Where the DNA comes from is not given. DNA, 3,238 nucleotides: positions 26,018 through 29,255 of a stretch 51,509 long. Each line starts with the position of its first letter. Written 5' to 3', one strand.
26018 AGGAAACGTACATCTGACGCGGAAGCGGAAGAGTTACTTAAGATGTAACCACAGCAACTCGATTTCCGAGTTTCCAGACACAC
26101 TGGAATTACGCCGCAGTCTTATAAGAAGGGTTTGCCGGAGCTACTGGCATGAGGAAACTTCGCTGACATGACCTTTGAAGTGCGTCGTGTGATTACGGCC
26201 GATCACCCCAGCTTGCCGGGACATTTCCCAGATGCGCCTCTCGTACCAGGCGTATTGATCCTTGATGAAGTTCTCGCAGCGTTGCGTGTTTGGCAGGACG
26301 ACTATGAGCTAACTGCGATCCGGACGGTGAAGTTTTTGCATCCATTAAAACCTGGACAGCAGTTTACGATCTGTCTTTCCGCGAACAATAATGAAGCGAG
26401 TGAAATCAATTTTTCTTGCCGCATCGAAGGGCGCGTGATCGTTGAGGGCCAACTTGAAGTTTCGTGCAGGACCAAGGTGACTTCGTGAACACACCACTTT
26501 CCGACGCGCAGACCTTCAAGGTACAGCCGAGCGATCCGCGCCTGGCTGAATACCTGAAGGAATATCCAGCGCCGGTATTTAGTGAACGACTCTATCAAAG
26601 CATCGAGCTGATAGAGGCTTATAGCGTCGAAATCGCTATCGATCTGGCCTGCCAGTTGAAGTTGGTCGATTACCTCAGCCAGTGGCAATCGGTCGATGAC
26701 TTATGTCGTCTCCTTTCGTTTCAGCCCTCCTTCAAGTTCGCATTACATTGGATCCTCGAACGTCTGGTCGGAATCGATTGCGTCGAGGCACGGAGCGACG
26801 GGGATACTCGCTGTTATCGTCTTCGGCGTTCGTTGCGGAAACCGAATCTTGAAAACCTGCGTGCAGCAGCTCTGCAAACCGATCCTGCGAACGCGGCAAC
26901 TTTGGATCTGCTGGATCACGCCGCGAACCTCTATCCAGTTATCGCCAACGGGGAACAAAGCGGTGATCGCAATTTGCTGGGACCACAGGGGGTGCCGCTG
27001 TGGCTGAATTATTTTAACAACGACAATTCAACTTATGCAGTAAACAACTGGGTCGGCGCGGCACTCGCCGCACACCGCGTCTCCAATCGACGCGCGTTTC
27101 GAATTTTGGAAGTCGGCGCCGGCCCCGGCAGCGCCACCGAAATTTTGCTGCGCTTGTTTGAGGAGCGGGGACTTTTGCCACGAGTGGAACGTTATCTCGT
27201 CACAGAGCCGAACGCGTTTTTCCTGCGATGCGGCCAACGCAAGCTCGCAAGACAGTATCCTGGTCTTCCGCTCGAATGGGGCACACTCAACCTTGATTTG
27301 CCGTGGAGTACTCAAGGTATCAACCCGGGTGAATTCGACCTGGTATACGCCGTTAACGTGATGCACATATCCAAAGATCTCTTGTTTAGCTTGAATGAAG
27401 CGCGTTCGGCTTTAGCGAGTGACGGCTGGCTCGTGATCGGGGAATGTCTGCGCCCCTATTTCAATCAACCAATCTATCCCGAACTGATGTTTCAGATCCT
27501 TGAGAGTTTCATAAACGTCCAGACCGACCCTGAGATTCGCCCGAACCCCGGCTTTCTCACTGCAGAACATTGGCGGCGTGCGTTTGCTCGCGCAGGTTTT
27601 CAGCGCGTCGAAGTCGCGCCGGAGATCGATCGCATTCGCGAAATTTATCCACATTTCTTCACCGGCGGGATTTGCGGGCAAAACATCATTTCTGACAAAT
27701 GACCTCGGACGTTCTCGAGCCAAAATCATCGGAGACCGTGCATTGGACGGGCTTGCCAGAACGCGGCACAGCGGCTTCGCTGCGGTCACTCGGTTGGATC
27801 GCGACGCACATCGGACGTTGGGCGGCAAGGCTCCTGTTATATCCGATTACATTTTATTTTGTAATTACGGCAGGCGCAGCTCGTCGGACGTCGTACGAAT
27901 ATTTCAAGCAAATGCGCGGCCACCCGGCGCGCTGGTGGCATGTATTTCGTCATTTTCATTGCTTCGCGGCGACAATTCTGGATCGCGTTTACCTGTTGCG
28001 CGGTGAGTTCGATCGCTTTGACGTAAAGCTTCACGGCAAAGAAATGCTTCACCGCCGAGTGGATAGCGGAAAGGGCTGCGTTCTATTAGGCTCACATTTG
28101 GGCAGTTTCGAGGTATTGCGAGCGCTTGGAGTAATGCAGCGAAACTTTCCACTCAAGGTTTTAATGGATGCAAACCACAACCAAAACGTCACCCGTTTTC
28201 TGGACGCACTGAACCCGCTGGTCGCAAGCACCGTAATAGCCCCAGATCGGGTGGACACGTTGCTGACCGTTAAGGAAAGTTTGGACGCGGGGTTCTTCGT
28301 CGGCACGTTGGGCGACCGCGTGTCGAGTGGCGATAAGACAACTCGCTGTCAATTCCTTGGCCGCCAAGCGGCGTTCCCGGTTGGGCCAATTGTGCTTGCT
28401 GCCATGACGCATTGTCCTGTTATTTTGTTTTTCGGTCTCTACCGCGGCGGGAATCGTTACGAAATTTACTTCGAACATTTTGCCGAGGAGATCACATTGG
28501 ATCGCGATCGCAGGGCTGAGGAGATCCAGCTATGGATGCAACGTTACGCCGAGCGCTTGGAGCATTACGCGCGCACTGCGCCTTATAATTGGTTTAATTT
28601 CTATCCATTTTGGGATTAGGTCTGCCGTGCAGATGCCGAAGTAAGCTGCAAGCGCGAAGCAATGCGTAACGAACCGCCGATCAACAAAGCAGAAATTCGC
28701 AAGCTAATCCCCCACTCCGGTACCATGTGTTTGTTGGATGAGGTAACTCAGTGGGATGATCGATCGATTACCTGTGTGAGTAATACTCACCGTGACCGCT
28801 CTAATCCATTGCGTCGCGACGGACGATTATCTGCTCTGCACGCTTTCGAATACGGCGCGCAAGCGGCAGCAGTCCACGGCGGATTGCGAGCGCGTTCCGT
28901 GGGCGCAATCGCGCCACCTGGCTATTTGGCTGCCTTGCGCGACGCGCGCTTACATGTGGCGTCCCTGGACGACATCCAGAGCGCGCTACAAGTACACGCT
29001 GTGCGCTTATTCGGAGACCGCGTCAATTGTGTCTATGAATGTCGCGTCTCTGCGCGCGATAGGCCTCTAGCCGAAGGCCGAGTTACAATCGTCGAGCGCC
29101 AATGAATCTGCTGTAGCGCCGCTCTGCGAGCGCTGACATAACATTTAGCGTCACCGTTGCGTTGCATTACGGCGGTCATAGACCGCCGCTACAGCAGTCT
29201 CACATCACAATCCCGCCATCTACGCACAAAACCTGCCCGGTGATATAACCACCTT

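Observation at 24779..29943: Sulfotransferase plus a KS/ACP-less 'aryl-polyene-like' tailoring operon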

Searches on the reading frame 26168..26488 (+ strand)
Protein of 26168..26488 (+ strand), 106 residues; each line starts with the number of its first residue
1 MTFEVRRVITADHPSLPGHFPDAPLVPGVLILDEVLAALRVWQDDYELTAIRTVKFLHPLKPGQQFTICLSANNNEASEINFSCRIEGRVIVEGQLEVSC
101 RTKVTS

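Call 3: search_protein_families(library=pfam, proteins=[window:26168-26488:+], max_evalue=0.01)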
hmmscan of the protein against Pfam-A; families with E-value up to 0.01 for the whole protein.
window:26168-26488:+ (106 aa): 2 families
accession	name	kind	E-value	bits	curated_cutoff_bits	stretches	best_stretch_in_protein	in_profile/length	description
PF07977.19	FabA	-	5.5e-07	29.7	23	1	7-95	31-132/138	FabA-like domain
PF22818.2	ApeI-like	-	1.5e-05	25.6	28.5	1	12-73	25-87/119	ApeI dehydratase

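Call 4: search_protein_families(library=ncbifam, proteins=[window:26168-26488:+], max_evalue=0.01)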
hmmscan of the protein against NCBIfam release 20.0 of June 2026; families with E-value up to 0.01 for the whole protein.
window:26168-26488:+ (106 aa): 4 families
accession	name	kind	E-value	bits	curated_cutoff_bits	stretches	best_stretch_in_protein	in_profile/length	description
TIGR01750.1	fabZ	equivalog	2.5e-10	40.3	155.15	1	8-98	36-139/141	3-hydroxyacyl-ACP dehydratase FabZ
NF000582.1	PRK00006.1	equivalog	3.9e-10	39.8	113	1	7-98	34-135/137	3-hydroxyacyl-ACP dehydratase FabZ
NF009667.0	PRK13188.1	equivalog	2.5e-07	29.8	465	1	9-99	356-458/464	bifunctional UDP-3-O-[3-hydroxymyristoyl] N-acetylglucosamine deacetylase/3-hydroxyacyl-ACP dehydratase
NF058663.1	cispen_cyc_AmcE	equivalog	0.0015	18.6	140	1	9-87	40-127/153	cispentacin biosynthesis cyclizing decarboxylase AmcE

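Call 15: search_solved_structures(query=window:26168-26488:+, max_evalue=1, show_alignments=2)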
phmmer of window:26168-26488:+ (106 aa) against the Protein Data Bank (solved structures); distinct sequences matched with E-value up to 1: 23.
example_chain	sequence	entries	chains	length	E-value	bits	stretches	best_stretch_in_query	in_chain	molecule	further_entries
4i83_A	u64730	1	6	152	5.1e-06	29.6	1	8-96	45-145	3-hydroxyacyl-[acyl-carrier-protein] dehydratase FabZ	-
6qsr_A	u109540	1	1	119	1.3e-05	28.4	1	17-78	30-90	AMP-dependent synthetase and ligase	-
8ayb_A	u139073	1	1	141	2.2e-05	27.5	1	8-71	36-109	Beta-hydroxyacyl-(Acyl-carrier-protein) dehydratase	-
4zw0_A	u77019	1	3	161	2.7e-05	27.3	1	9-96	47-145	3-hydroxyacyl-[acyl-carrier-protein] dehydratase FabZ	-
8ayc_A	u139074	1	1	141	2.9e-05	27.2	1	9-71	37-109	Beta-hydroxyacyl-(Acyl-carrier-protein) dehydratase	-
6ihc_A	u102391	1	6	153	3.3e-05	27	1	9-98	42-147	3-hydroxyacyl-[acyl-carrier-protein] dehydratase FabZ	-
3b7j_A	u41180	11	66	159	4.2e-05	26.7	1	9-98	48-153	(3R)-hydroxymyristoyl-acyl carrier protein dehydratase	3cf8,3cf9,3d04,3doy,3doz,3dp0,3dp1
3d6x_A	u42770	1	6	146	4.4e-05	26.6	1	7-97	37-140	(3R)-hydroxymyristoyl-[acyl-carrier-protein] dehydratase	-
4h4g_A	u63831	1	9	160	4.5e-05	26.6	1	7-99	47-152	(3R)-hydroxymyristoyl-[acyl-carrier-protein] dehydratase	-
6n3p_A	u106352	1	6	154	4.7e-05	26.5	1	9-94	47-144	3-hydroxyacyl-[acyl-carrier-protein] dehydratase FabZ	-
8ayd_AA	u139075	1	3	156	4.8e-05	26.5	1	9-71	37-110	3-hydroxyacyl-[acyl-carrier-protein] dehydratase FabZ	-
2glv_A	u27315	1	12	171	4.9e-05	26.5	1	9-98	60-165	(3R)-hydroxymyristoyl-acyl carrier protein dehydratase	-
2gll_A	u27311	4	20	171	5.4e-05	26.3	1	9-98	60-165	(3R)-hydroxymyristoyl-acyl carrier protein dehydratase | 3-hydroxyacyl-[acyl-carrier-protein] dehydratase FabZ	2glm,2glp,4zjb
3esi_A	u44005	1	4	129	7.7e-05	25.8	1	16-83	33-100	uncharacterized protein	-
7qv0_A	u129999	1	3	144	0.00013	25.1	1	9-71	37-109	Beta-hydroxyacyl-(Acyl-carrier-protein) dehydratase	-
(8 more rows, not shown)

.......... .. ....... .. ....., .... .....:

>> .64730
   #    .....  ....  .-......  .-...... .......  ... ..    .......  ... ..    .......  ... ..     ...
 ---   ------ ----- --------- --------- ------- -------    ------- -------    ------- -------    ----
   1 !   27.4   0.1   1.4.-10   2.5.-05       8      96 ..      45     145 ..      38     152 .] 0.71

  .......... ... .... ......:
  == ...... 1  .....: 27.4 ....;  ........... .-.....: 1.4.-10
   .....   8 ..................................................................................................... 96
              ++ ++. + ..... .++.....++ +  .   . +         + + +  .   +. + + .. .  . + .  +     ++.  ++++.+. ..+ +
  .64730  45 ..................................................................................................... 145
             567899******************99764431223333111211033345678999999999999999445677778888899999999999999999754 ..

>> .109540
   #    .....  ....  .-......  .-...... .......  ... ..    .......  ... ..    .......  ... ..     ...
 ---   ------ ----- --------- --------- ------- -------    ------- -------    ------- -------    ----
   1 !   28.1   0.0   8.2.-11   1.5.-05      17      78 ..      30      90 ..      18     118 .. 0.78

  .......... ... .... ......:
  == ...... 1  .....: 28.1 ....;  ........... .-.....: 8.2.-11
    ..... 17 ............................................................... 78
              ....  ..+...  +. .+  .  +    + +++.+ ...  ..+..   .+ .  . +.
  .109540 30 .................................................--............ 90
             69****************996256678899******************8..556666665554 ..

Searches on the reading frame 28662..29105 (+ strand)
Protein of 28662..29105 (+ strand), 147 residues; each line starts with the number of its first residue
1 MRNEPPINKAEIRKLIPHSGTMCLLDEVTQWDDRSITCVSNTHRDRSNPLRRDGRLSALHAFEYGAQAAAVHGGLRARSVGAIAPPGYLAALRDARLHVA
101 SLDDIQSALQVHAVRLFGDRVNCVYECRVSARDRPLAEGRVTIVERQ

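Call 3: search_protein_families(library=pfam, proteins=[window:28662-29105:+], max_evalue=0.01)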
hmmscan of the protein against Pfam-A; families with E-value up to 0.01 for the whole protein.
window:28662-29105:+ (147 aa): 1 family
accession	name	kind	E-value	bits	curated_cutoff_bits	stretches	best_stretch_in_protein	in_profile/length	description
PF22817.2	ApeP-like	-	0.0003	20.8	27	1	15-132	10-128/158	ApeP dehydratase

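Call 4: search_protein_families(library=ncbifam, proteins=[window:28662-29105:+], max_evalue=0.01)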
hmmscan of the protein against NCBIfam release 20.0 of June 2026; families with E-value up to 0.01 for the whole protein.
window:28662-29105:+ (147 aa): 0 families

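Call 16: search_solved_structures(query=window:28662-29105:+, max_evalue=1, show_alignments=2)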
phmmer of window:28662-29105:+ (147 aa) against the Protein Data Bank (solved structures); distinct sequences matched with E-value up to 1: 2.
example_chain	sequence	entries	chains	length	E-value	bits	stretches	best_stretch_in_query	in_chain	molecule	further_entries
6qsr_B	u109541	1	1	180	0.00012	25.5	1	12-142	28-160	Beta-hydroxyacyl-(Acyl-carrier-protein) dehydratase FabA/FabZ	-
5buy_A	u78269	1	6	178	0.04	17.3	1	3-79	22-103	3-hydroxyacyl-[acyl-carrier-protein] dehydratase FabZ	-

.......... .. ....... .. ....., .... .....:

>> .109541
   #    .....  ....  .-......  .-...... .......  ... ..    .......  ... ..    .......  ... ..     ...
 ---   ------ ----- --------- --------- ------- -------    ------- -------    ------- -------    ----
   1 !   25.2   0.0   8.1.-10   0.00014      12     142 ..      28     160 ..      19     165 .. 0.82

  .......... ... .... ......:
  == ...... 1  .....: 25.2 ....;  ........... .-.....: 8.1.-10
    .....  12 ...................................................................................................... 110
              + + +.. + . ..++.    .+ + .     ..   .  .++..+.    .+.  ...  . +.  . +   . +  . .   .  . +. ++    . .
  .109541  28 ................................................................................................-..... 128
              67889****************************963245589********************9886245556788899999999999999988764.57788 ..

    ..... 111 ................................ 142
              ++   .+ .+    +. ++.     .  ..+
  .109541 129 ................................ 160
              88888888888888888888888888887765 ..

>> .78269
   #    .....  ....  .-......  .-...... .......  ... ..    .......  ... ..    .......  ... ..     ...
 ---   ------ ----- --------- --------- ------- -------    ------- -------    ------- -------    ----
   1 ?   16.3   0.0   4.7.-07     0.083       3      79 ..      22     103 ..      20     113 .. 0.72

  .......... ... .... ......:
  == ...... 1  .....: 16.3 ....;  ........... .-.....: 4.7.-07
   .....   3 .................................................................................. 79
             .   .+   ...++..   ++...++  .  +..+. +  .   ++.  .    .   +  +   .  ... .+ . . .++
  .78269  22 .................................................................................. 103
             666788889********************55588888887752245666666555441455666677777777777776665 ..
